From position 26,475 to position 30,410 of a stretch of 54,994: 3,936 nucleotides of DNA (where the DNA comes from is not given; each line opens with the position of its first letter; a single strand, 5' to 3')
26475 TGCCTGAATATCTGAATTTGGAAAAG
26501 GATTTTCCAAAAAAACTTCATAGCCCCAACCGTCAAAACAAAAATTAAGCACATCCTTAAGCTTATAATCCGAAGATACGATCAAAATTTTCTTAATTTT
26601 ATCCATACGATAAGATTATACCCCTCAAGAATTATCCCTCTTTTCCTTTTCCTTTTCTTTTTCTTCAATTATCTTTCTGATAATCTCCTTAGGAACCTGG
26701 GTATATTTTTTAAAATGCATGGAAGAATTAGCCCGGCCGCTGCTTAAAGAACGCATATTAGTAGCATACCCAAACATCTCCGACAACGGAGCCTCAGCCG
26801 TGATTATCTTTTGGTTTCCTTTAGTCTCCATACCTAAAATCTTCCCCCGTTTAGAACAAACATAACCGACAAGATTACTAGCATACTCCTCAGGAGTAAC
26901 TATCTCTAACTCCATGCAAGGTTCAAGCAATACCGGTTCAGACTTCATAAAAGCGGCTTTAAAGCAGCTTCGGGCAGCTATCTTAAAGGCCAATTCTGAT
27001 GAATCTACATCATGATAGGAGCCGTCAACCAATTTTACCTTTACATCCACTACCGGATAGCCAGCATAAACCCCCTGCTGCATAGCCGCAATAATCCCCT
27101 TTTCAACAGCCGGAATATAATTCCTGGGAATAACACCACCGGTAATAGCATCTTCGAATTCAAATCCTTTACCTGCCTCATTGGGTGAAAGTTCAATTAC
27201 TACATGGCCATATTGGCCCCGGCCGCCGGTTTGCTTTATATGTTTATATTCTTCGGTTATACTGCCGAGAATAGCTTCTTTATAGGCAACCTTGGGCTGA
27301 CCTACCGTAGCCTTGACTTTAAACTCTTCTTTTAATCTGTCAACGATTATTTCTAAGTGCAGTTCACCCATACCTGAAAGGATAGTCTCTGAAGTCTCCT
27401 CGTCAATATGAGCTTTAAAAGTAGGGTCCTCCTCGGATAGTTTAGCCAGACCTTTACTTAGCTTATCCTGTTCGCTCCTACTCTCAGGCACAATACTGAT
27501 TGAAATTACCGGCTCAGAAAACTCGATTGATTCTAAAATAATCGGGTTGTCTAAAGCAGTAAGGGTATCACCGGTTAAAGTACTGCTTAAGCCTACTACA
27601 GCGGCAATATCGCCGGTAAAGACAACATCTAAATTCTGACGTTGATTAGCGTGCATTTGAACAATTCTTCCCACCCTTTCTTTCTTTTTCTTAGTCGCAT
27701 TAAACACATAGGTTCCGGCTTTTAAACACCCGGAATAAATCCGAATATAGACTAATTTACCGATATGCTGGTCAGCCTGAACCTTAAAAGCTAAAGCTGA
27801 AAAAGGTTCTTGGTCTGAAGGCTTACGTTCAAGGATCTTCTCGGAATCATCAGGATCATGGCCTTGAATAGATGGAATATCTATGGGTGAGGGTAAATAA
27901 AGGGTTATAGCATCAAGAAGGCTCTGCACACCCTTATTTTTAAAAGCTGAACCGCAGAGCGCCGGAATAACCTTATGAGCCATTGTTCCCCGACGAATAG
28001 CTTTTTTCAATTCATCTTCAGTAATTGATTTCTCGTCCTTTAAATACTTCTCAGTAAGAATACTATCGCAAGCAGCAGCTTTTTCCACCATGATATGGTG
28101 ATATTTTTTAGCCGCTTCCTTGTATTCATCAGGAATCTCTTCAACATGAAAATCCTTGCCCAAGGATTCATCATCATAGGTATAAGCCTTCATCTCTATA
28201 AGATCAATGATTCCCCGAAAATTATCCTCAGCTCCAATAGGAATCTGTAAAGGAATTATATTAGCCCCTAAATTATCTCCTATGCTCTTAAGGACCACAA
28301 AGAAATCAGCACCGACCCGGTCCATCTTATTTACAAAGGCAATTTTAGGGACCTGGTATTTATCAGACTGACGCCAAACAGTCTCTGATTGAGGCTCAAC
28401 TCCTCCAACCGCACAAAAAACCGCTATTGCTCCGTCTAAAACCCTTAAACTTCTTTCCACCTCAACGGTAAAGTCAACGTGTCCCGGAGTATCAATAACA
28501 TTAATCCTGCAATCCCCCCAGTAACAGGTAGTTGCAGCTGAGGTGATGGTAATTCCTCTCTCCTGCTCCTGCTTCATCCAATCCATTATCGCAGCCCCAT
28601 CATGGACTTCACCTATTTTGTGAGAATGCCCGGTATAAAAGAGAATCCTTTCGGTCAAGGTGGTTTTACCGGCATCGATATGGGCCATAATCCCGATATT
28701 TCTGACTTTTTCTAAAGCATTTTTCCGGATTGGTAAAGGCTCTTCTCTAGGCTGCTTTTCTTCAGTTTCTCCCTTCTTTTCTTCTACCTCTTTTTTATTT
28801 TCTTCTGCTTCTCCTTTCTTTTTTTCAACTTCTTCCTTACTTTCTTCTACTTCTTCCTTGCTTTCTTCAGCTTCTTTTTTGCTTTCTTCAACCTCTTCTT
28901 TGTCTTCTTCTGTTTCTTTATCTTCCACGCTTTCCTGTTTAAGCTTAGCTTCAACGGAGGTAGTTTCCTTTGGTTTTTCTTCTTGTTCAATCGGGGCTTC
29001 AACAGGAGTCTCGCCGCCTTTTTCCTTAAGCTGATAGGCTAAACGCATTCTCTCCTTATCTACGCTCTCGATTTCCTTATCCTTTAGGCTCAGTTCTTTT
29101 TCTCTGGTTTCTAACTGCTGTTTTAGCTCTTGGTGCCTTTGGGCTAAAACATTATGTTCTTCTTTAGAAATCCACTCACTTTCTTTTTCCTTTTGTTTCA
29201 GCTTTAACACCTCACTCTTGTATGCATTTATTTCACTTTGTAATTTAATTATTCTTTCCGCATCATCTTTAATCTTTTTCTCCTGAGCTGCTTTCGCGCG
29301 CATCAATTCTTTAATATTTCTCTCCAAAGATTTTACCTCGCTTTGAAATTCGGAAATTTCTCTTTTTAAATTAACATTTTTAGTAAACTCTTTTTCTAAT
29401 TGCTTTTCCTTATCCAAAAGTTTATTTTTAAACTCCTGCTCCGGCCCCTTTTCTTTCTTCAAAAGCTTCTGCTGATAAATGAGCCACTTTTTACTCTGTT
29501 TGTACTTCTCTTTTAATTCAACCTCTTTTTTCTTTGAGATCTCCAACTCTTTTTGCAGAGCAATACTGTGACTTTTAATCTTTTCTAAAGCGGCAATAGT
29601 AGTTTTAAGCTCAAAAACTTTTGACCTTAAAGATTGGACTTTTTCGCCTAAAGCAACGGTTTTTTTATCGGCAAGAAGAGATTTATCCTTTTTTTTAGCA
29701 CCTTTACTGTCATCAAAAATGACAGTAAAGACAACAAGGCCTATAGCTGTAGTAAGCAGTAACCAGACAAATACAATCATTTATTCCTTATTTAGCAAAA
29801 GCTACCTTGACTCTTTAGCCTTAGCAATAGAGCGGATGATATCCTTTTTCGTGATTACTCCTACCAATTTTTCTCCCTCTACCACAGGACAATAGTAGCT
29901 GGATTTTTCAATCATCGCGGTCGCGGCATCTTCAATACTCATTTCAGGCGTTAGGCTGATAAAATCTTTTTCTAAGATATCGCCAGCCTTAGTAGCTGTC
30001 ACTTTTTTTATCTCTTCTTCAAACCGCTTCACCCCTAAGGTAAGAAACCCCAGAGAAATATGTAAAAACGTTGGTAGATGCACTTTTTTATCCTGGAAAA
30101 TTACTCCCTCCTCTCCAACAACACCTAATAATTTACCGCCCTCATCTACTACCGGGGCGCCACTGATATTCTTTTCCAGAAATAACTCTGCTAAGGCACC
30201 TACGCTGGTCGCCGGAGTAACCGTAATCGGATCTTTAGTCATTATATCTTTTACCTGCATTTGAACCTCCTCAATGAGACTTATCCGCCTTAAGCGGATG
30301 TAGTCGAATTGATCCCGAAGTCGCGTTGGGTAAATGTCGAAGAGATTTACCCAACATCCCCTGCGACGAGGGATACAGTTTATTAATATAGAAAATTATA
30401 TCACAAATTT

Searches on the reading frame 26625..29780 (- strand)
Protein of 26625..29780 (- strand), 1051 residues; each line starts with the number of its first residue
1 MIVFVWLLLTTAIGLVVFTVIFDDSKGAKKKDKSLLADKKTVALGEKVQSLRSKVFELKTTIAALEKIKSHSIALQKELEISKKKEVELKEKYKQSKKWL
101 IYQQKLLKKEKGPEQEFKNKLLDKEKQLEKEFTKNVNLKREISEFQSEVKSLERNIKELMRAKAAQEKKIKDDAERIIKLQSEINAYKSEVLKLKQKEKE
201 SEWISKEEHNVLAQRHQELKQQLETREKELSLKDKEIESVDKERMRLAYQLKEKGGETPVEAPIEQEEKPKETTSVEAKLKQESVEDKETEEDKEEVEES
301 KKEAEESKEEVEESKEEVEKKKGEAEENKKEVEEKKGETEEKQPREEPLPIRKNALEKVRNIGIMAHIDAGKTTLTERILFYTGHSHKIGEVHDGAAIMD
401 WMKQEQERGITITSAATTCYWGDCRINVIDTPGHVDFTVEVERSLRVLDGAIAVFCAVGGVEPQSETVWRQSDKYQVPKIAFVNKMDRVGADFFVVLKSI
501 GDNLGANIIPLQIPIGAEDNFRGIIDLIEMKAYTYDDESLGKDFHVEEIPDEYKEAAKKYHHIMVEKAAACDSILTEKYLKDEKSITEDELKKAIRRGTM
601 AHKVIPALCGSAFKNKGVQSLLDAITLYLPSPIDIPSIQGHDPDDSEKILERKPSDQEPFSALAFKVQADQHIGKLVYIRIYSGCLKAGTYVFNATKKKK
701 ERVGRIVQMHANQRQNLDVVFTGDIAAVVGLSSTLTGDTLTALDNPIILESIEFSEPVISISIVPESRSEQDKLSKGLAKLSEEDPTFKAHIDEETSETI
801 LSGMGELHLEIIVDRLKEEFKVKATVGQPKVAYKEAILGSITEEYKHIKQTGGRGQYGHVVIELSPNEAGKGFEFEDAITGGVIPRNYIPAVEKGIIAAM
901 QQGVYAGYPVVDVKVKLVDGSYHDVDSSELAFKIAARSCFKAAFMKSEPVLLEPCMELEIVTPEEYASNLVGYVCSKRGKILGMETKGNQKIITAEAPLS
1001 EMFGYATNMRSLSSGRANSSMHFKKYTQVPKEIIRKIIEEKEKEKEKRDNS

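Call 42: search_protein_families(library=pfam, proteins=[window:26625-29780:-], max_evalue=1e-8)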
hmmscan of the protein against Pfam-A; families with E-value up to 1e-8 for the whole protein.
window:26625-29780:- (1051 aa): 6 families
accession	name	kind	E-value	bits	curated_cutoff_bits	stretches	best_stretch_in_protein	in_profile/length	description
PF00009.33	GTP_EFTU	-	5.7e-64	215.6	26.5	1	358-631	2-188/188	Elongation factor Tu GTP binding domain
PF03764.24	EFG_IV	-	8.2e-47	158.4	24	1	829-947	1-120/121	Elongation factor G, domain IV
PF14492.12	EFG_III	-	3.7e-32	110.6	27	1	754-827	1-74/75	Elongation Factor G, domain III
PF00679.30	EFG_C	-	2.3e-25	88.8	27.9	1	950-1035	1-87/89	Elongation factor G C-terminus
PF22042.2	EF-G_D2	-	2e-17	63.5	27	1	659-742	1-83/84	Elongation factor G domain 2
PF03144.31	GTP_EFTU_D2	-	2.7e-15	57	30.3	1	674-741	1-73/73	Elongation factor Tu domain 2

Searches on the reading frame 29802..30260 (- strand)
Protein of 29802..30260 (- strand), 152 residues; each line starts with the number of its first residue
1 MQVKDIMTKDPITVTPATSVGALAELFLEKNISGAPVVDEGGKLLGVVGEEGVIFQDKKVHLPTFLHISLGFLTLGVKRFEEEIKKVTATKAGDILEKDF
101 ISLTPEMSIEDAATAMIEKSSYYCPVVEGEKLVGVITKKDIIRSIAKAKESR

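Call 42: search_protein_families(library=pfam, proteins=[window:29802-30260:-], max_evalue=1e-8)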
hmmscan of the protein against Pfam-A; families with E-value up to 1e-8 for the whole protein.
window:29802-30260:- (152 aa): 1 family
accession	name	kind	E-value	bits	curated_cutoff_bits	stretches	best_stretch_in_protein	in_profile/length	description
PF00571.33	CBS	-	3.1e-31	107.9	24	2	3-51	1-49/57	CBS domain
